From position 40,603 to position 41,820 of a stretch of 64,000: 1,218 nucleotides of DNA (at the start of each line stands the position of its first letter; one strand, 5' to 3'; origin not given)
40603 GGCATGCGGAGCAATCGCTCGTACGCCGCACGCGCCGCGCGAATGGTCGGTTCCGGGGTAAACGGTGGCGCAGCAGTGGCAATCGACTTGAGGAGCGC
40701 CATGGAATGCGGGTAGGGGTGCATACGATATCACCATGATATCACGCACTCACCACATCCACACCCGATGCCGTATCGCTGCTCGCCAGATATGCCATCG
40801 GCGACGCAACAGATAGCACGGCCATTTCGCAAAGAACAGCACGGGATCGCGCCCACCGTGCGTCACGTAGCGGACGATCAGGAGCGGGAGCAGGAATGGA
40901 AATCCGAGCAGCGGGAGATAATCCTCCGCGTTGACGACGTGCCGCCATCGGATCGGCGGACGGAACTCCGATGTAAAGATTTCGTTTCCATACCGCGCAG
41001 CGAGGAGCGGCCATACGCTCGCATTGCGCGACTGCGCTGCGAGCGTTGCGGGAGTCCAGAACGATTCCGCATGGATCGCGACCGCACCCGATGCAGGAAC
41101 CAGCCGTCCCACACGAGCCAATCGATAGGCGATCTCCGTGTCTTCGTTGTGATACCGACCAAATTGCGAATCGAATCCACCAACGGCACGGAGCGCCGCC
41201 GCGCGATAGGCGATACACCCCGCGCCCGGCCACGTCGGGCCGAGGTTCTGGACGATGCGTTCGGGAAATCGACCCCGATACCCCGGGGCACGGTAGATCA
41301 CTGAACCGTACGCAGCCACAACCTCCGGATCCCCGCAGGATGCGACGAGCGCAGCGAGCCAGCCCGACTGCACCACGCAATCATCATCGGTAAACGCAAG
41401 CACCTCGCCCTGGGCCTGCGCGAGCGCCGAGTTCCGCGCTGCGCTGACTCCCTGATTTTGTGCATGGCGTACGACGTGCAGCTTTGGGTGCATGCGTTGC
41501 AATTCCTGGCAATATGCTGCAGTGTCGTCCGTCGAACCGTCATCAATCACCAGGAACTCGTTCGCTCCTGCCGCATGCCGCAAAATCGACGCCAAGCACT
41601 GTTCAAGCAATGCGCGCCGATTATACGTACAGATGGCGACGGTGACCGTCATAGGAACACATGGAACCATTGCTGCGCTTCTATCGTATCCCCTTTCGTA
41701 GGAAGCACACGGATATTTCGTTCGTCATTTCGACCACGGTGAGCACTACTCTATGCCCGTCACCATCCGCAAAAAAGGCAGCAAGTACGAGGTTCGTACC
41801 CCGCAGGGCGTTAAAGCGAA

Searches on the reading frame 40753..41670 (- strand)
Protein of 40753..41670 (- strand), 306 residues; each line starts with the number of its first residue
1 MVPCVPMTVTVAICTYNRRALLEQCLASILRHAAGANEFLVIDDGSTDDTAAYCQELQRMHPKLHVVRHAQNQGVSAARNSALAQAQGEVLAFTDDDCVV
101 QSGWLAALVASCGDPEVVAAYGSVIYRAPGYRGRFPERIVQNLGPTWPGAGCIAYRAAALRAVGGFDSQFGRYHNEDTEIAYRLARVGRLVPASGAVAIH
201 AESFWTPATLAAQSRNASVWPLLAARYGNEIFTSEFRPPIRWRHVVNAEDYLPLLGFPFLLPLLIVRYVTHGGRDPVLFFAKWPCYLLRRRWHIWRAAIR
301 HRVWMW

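Call 65: search_protein_families(library=pfam, proteins=[window:40753-41670:-], max_evalue=0.001)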
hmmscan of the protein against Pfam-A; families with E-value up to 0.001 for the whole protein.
window:40753-41670:- (306 aa): 6 families
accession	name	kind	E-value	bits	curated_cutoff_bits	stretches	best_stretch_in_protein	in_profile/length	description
PF00535.33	Glycos_transf_2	-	1.9e-32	112.9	23.3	1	10-135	1-126/168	Glycosyl transferase family 2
PF13641.12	Glyco_tranf_2_3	-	1.6e-17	64.7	27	1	9-192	3-202/230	Glycosyltransferase like family 2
PF10111.15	Glyco_tranf_2_2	-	3.6e-10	40.2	27.3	1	13-108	4-102/276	Glycosyltransferase like family 2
PF13704.12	Glyco_tranf_2_4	-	1.9e-06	28.7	27.5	1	20-89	5-73/98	Glycosyl transferase family 2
PF13506.12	Glyco_transf_21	-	0.00015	21.7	21.7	0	81-196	24-149/174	Glycosyl transferase family 21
PF20691.3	TAGT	-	0.00095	19.6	27.5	0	11-188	3-184/205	TET-Associated Glycosyltransferase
